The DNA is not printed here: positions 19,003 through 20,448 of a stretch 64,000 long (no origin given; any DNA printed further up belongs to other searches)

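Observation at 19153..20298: Ig-domain chymotrypsin-fold protease in the head module, in addition to the prohead protease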

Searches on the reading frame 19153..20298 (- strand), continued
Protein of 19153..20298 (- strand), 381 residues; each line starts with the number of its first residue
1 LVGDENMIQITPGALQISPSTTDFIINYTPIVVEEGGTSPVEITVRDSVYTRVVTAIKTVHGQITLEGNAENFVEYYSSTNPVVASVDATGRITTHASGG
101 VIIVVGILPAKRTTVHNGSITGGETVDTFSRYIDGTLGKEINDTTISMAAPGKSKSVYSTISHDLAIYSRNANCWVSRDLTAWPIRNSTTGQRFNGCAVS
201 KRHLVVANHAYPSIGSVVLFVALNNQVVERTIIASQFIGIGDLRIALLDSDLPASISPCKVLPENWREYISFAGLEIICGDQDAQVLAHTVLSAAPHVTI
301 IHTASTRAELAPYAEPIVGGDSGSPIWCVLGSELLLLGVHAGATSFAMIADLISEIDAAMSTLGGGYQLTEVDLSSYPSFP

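Call 36: find_related_loci(query=A2, collection=genome_contigs, flank=8000)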
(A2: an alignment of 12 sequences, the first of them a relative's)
Query A2 (375 aa) in genome_contigs; peptide patterns used: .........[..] (x = any residue, [..] = any of these).
20 stretches matched a pattern; 16 encode a relative of the query (tblastn E <= 1e-3); 16 distinct loci.
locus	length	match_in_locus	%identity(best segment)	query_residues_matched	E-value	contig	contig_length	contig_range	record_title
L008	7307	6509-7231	39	131-371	6e-49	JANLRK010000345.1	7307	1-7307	MAG: Pirellula sp. isolate OTE_38_concoct_143_sub OTE_38_k141_2901211, whole genome shotgun sequence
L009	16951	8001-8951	33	71-374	2e-41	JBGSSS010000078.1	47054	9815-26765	MAG: Pirellulales bacterium isolate JTS-AC388 k141_2985459, whole genome shotgun sequence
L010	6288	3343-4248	33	82-374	1e-37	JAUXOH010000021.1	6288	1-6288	MAG: Candidatus Didemnitutus sp. isolate C1_metabat.bin.7 C1_k141_88708, whole genome shotgun sequence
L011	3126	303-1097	31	147-371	4e-30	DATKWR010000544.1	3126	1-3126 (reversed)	MAG TPA_asm: Sedimentisphaerales bacterium isolate SMAG_U14168 k141_3568799, whole genome shotgun sequence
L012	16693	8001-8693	37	161-375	1e-27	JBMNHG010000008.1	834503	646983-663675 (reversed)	MAG: Kiritimatiellia bacterium isolate SBF912LR0HQ0163 contig_51970, whole genome shotgun sequence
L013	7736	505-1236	31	145-371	6e-26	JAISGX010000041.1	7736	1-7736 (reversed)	MAG: Verrucomicrobiota bacterium isolate Hm464_bin137 k119_341825, whole genome shotgun sequence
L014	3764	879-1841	29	62-374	1e-25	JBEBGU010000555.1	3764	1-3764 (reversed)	MAG: Prosthecobacter sp. isolate ATF_4 NODE_19990_length_3764_cov_1.884311, whole genome shotgun sequence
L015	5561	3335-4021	35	161-375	4e-25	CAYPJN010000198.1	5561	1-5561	MAG TPA_asm: uncultured Lentisphaerales bacterium isolate binchicken_co39_275 genome assembly, contig: NODE_30985_length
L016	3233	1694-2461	32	137-371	3e-24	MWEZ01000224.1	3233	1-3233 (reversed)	MAG: Verrucomicrobia bacterium ADurb.Bin018 BWX54_contig000224, whole genome shotgun sequence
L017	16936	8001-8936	29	86-374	2e-22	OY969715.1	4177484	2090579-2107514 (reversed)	MAG: uncultured Verrucomicrobiae bacterium isolate MFD01916.bin.1.1 genome assembly, chromosome: 1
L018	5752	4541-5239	32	161-375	6e-22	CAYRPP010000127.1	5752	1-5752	MAG TPA_asm: uncultured Lentisphaerales bacterium isolate SRP192927_co4_517 genome assembly, contig: NODE_38802_length_5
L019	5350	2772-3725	27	113-374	6e-21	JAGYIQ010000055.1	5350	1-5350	MAG: Pirellulaceae bacterium isolate M30B19 55, whole genome shotgun sequence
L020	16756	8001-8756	33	137-371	1e-27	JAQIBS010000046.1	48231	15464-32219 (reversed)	MAG: Kiritimatiellae bacterium isolate GH19 k119_169129, whole genome shotgun sequence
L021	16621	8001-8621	27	163-370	3e-11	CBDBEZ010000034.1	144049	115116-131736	MAG: Verrucomicrobiales bacterium isolate 77379cd5-1fbb-4e15-bbfc-4f10a4ebbb05 genome assembly, contig: contig_34, whole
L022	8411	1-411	33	242-371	1e-10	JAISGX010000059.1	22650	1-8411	MAG: Verrucomicrobiota bacterium isolate Hm464_bin137 k119_1168555, whole genome shotgun sequence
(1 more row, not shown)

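Call 38: search_protein_families(library=pfam, proteins=[L020:4695-8774:+, L012:4254-8696:+, L015:203-4024:+, L016:17-2479:+, L018:3104-5242:+, L014:153-1844:+, L017:7353-8939:+], max_evalue=0.01)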
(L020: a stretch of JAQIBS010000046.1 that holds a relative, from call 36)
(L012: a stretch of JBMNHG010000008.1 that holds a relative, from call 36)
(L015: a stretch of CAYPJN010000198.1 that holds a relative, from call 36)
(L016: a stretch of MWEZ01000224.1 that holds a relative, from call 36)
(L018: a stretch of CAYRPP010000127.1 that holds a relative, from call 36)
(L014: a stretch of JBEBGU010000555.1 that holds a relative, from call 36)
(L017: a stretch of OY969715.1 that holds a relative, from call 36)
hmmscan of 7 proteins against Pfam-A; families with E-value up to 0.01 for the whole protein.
L020:4695-8774:+ (1359 aa): 1 family
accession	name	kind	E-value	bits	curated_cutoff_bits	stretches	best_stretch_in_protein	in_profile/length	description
PF18884.5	TSP3_bac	-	1e-06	28.9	25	0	771-790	1-19/22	Bacterial TSP3 repeat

L012:4254-8696:+ (1480 aa): 1 family
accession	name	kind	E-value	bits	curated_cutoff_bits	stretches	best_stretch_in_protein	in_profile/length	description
PF18884.5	TSP3_bac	-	4e-12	46.2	25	1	397-416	1-20/22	Bacterial TSP3 repeat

L015:203-4024:+ (1273 aa): 1 family
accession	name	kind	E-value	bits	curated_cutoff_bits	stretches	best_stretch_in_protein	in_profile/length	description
PF18884.5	TSP3_bac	-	3.2e-22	78.5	25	4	712-733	1-22/22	Bacterial TSP3 repeat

L016:17-2479:+ (820 aa): 1 family
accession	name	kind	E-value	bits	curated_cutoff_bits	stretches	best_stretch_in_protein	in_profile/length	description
PF18884.5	TSP3_bac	-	6.2e-08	32.8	25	1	232-251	1-19/22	Bacterial TSP3 repeat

L018:3104-5242:+ (712 aa): 1 family
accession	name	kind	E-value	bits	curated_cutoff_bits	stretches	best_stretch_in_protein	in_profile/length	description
PF18884.5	TSP3_bac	-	2.2e-15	56.6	25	3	147-167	1-21/22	Bacterial TSP3 repeat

L014:153-1844:+ (563 aa): 0 families

L017:7353-8939:+ (528 aa): 0 families

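Call 39: search_protein_families(library=phrogs, proteins=[L020:4695-8774:+, L012:4254-8696:+, L015:203-4024:+, L016:17-2479:+, L018:3104-5242:+, L014:153-1844:+, L017:7353-8939:+], max_evalue=0.001)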
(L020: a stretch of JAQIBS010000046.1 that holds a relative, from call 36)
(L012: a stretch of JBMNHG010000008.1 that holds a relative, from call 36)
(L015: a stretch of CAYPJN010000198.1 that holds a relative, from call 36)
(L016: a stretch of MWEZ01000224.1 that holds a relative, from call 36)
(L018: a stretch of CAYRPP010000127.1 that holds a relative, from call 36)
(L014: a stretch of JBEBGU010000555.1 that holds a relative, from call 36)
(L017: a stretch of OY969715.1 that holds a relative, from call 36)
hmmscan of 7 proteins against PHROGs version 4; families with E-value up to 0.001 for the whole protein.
L020:4695-8774:+ (1359 aa): 0 families

L012:4254-8696:+ (1480 aa): 0 families

L015:203-4024:+ (1273 aa): 0 families

L016:17-2479:+ (820 aa): 0 families

L018:3104-5242:+ (712 aa): 0 families

L014:153-1844:+ (563 aa): 0 families

L017:7353-8939:+ (528 aa): 0 families

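Call 43: get_annotated_region(hit=H1, flank=8000)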
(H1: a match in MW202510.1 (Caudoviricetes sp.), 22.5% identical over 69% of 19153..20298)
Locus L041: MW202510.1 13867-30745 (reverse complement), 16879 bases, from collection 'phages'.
description: Podoviridae sp. isolate ct3Et533, complete genome.
organism: Caudoviricetes sp. (NCBI taxid 2832643)
taxonomy: Viruses; Duplodnaviria; Heunggongvirae; Uroviricota; Caudoviricetes
host: -; source: Manatee Spring; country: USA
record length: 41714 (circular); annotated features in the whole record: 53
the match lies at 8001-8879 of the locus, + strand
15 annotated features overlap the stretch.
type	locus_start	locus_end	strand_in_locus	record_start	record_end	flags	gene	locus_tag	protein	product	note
CDS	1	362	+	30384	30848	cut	-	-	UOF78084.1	hypothetical protein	-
CDS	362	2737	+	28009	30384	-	-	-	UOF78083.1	hypothetical protein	-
CDS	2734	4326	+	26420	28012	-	-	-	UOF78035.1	putative internal virion protein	-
CDS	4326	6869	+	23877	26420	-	-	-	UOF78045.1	structural protein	-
CDS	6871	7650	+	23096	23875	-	-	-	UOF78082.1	rhamnogalacturonan lyase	-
CDS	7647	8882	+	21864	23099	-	-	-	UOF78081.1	hypothetical protein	-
CDS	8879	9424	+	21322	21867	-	-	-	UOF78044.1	fN3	-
CDS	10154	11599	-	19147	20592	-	-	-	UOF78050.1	ATP dependent DNA helicase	-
CDS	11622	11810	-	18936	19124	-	-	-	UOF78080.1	gspb 2 secretion system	-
CDS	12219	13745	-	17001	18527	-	-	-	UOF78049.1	rep helicasE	-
CDS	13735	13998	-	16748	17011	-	-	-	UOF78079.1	DNA-directed RNA polymerase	-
CDS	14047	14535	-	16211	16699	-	-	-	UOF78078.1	protein (G:T/u specific DNA glycosylasE)-glycosylasE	-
CDS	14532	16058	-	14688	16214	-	-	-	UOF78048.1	DNA primase small subunit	-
CDS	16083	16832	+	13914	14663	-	-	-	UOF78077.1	hypothetical protein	-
CDS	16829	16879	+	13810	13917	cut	-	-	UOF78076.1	hypothetical protein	-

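Call 54: search_solved_structures(query=A2, max_evalue=10, show_alignments=3)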
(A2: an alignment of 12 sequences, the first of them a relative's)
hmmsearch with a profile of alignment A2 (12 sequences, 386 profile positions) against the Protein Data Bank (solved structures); distinct sequences matched with E-value up to 10: 11.
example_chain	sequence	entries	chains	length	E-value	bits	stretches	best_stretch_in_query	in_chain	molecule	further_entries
9cuy_c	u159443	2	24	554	3e-06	29.7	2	44-117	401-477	Short tail fiber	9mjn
7x30_P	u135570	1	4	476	5.2e-05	25.6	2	47-122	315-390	Hoc-like protein ORF90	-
4uid_A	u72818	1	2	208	0.002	20.4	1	19-114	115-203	SURFACE LAYER PROTEIN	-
7quz_AAA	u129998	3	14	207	0.0047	19.2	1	36-115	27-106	Beta-1,3-glucanase bglH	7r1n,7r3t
2zwk_A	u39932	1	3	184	0.04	16.1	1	67-145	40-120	Intimin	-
2zqk_A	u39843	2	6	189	0.041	16.1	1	67-145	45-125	Intimin | Intimin adherence protein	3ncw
3ncx_A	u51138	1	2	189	0.042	16.1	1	67-145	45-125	Intimin adherence protein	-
9zfq_A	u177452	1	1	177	0.91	11.6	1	324-353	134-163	3C-like protease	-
9zfn_A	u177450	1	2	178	0.92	11.6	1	324-353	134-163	3C-like protease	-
9ifo_A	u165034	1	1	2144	2.1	10.5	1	66-115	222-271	Teneurin-Like Protein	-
9pt5_A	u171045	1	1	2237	2.8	10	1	66-115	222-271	Teneurin-like protein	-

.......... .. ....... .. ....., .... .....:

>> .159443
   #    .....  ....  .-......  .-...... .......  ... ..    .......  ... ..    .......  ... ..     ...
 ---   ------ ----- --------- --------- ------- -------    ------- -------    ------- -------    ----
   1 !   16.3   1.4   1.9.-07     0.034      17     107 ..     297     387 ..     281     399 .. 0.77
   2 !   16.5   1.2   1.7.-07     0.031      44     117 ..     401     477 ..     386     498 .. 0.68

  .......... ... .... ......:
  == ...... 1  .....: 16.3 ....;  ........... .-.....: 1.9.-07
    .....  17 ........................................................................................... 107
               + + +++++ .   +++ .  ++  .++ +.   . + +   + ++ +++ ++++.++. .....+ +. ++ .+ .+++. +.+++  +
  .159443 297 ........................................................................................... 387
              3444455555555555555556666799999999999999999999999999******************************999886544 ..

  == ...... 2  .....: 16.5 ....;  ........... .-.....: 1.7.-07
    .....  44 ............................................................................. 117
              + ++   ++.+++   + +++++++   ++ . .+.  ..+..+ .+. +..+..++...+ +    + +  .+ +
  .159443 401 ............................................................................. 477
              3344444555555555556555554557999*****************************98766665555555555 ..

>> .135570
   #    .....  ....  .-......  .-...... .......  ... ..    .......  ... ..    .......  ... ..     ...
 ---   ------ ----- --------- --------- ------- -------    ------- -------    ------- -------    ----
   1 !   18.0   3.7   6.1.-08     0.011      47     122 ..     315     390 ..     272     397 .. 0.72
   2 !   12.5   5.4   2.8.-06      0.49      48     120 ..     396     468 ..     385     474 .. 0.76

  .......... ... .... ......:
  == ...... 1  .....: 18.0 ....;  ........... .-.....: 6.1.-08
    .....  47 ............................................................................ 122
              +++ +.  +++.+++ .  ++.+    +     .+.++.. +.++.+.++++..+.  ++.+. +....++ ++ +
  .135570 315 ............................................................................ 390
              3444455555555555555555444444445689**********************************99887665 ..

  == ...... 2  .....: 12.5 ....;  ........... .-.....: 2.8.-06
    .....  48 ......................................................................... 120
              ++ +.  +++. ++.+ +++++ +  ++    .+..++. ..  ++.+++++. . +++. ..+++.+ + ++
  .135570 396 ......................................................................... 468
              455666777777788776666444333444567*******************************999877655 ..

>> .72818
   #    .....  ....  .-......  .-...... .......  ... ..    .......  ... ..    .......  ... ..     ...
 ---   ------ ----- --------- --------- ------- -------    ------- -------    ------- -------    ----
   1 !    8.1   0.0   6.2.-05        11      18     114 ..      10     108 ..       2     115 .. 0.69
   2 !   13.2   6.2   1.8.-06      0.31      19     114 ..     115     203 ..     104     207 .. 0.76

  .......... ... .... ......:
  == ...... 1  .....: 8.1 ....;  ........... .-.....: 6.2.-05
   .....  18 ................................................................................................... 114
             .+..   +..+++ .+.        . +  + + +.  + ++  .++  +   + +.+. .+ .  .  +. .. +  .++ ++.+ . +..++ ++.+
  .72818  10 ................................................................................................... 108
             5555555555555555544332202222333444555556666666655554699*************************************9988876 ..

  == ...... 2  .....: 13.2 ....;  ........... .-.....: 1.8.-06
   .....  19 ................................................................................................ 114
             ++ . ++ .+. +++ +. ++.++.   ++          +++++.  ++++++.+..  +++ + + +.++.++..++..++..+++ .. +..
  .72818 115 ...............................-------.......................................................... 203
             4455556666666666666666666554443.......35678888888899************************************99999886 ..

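Call 55: search_protein_families(library=pfam, alignment_id=A1, max_evalue=0.1)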
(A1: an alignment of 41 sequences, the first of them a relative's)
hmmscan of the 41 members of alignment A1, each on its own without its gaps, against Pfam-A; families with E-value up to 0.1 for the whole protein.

A. member 1, P0001 (375 aa): 1 family
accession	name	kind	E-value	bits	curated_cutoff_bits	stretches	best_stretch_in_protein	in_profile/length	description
PF02368.24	Big_2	-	0.0051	17.2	22.8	1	62-97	30-64/79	Bacterial Ig-like domain (group 2)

B. families by the number of members that match (of 41 scanned): 14 families
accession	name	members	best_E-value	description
PF02368.24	Big_2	5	8.9e-09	Bacterial Ig-like domain (group 2)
PF22359.2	Big-like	3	0.013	Bacterial Ig-like domain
PF22074.2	Cep192_D5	2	0.012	Cep192 domain 5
PF13385.13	Laminin_G_3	1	1.7e-10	Concanavalin A-like lectin/glucanases superfamily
PF09206.18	ArabFuran-catal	1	6.6e-09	Alpha-L-arabinofuranosidase B, catalytic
PF17803.7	Cadherin_4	1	2.4e-05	Bacterial cadherin-like domain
PF00089.32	Trypsin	1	0.00049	Trypsin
PF17963.7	Big_9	1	0.0024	Bacterial Ig domain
PF03761.21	DUF316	1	0.005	Nematode trypsin-6-like family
PF20578.4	aBig_2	1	0.022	Atrophied bacterial Ig domain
PF13365.12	Trypsin_2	1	0.025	Trypsin-like peptidase domain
PF02395.22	Peptidase_S6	1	0.052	Immunoglobulin A1 protease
PF21461.3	HL_N-beta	1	0.062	Hyaluronate lyase, N-terminal beta-sheet domain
PF15714.11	SpoVT_C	1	0.065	Stage V sporulation protein T C-terminal, transcription factor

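Call 57: search_protein_families(library=ncbifam, proteins=[window:19153-20298:-, L020:4695-8774:+, L020:8767-9375:+, L016:2501-3118:+], max_evalue=0.01)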
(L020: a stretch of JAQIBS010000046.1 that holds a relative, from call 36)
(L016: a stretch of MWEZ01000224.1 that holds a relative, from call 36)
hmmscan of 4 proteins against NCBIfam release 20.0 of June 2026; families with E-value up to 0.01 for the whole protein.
window:19153-20298:- (381 aa): 0 families

L020:4695-8774:+ (1359 aa): 2 families
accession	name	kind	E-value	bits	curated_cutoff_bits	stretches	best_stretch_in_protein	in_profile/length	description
NF033765.2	gliding_CglD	equivalog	3.5e-10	38.3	400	2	295-410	175-306/1124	adventurous gliding motility lipoprotein CglD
NF047639.1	throspo3_MtsD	equivalog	3.9e-09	35.2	800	1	294-508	389-599/651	cell-cell cohesion protein MtsD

L020:8767-9375:+ (202 aa): 7 families
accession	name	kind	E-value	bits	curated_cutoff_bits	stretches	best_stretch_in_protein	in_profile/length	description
TIGR02595.1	PEP_CTERM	domain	9.4e-05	23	16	1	180-201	1-22/24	PEP-CTERM sorting domain-containing protein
NF038129.1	PEP_NF038129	equivalog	0.00037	20.4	65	1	161-201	154-193/194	NF038129 family PEP-CTERM protein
NF038126.1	PEP_CTERM_FxDxF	subfamily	0.0012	19.1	50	1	171-200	131-163/165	FxDxF family PEP-CTERM protein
NF038120.1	PEP_CTERM_QFxxD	subfamily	0.0036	17.2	80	1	178-201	191-214/215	NF038120 family PEP-CTERM protein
NF041927.1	Xrt_dep_XDP1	equivalog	0.0043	17.1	125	0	176-201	215-240/242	exosortase-dependent surface protein XDP1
NF038124.1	PEP_CTERM_TLD_A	exception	0.0069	16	100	0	176-199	207-232/235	PEP_CTERM-anchored TLD domain-containing protein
NF033554.9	floc_PepA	equivalog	0.0091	15.8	80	0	33-201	115-258/261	flocculation-associated PEP-CTERM protein PepA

L016:2501-3118:+ (205 aa): 8 families
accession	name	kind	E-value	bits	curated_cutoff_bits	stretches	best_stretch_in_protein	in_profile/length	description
TIGR02595.1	PEP_CTERM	domain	5e-05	23.8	16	1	179-200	1-22/24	PEP-CTERM sorting domain-containing protein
NF038126.1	PEP_CTERM_FxDxF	subfamily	5.9e-05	23.4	50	1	114-199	75-162/165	FxDxF family PEP-CTERM protein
NF038125.1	PEP_CTERM_THxN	subfamily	0.00027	20.6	85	0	171-201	217-245/246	THxN family PEP-CTERM protein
NF033947.0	PEP-cistern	hypoth_equivalog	0.0013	18.5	60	1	161-200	154-194/195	cistern family PEP-CTERM protein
NF033554.9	floc_PepA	equivalog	0.0029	17.4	80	0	175-202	234-260/261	flocculation-associated PEP-CTERM protein PepA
NF033191.4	JDVT-CTERM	domain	0.0033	17.3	27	1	176-200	11-34/35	JDVT-CTERM domain-containing protein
NF038129.1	PEP_NF038129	equivalog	0.0053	16.6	65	1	85-201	88-193/194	NF038129 family PEP-CTERM protein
NF038124.1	PEP_CTERM_TLD_A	exception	0.0068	16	100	1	166-201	200-233/235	PEP_CTERM-anchored TLD domain-containing protein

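Call 72: find_related_loci(query=A2, collection=viral_contigs, flank=6000)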
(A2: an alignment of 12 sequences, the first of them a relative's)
Query A2 (375 aa) in viral_contigs; peptide patterns used: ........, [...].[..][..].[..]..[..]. (x = any residue, [..] = any of these).
129 stretches matched a pattern; 96 encode a relative of the query (tblastn E <= 1e-3); the best 80 are kept; 80 distinct loci.
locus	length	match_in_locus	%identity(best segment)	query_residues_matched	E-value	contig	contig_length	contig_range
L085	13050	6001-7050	31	40-374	7e-46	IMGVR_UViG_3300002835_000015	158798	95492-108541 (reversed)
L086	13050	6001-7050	31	40-374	7e-46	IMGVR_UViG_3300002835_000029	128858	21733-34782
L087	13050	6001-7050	31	40-374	7e-46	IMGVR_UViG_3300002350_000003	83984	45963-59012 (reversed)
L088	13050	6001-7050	31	40-374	7e-46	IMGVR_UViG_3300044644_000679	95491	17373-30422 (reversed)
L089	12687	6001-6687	46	141-371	2e-45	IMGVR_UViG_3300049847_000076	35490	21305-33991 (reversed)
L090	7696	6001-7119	31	16-374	1e-44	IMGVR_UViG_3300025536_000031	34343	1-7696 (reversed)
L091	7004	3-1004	33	55-373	8e-45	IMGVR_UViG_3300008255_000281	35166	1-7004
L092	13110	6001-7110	32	23-374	4e-44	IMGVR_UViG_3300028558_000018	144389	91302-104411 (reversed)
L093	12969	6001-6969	32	71-374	1e-39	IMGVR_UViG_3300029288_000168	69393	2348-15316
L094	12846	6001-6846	34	116-374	2e-38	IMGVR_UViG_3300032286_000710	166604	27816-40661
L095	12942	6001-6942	32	75-374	3e-37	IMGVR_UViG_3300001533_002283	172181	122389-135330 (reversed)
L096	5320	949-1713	33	126-365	1e-36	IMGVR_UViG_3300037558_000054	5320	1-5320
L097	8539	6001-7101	32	24-374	1e-35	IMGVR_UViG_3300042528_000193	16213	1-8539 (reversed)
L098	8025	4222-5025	35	128-373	9e-35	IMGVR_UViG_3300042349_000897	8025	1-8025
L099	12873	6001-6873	32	116-371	1e-34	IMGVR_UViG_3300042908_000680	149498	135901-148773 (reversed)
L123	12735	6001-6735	33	137-371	1e-30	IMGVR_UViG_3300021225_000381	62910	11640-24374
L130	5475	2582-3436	31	113-374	3e-29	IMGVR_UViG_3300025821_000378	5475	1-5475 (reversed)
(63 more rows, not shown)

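Call 98: search_protein_families(library=phrogs, proteins=[L085:1646-2263:+, L085:2338-2931:+, L085:3151-4071:+, L085:4335-5840:+, L085:10712-11350:+, L085:11377-13048:+, L095:1061-2959:+, L095:6960-9119:+, L123:2024-3649:+, L130:138-755:+], max_evalue=0.001)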
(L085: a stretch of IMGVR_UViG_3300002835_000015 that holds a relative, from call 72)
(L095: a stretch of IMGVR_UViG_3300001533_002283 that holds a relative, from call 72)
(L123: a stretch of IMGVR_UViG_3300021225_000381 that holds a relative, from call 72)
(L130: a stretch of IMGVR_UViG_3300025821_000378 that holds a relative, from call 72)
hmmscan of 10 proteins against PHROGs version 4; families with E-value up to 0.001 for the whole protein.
L085:1646-2263:+ (205 aa): 0 families

L085:2338-2931:+ (197 aa): 0 families

L085:3151-4071:+ (306 aa): 0 families

L085:4335-5840:+ (501 aa): 0 families

L085:10712-11350:+ (212 aa): 0 families

L085:11377-13048:+ (557 aa): 6 families
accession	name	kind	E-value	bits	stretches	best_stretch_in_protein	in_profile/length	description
phrog_84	-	DNA, RNA and nucleotide metabolism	1.8e-224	748.9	1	1-557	63-617/975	ribonucleoside-diphosphate reductase large subunit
phrog_3987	-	DNA, RNA and nucleotide metabolism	1.3e-169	565.7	1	2-461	5-462/467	ribonucleotide reductase large subunit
phrog_3844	-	moron, auxiliary metabolic gene and host takeover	1.4e-69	236.2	1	298-557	1-270/451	NrdA-like aerobic NDP reductase large subunit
phrog_6132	-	DNA, RNA and nucleotide metabolism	4e-24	86.7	1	103-287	103-289/530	ribonucleotide reductase large subunit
phrog_22953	-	DNA, RNA and nucleotide metabolism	1.5e-20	75.1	1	249-427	4-201/201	ribonucleotide reductase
phrog_12229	-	DNA, RNA and nucleotide metabolism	0.00033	20.2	0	185-290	48-152/577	ribonucleotide reductase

L095:1061-2959:+ (632 aa): 0 families

L095:6960-9119:+ (719 aa): 0 families

L123:2024-3649:+ (541 aa): 4 families
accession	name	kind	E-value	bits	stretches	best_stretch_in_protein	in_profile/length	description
phrog_2488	-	DNA, RNA and nucleotide metabolism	1.2e-97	329.1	1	11-540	19-576/579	DNA helicase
phrog_16694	-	unknown function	0.00039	19.4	1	8-50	269-311/1010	-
phrog_16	-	DNA, RNA and nucleotide metabolism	0.0004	19.7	0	7-50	266-307/986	DNA helicase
phrog_325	-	DNA, RNA and nucleotide metabolism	0.00049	19.5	0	7-53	464-510/986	Dda-like helicase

L130:138-755:+ (205 aa): 1 family
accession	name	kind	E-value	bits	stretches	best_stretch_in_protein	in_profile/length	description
phrog_17104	-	unknown function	3.9e-23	83.4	1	9-203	51-260/264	-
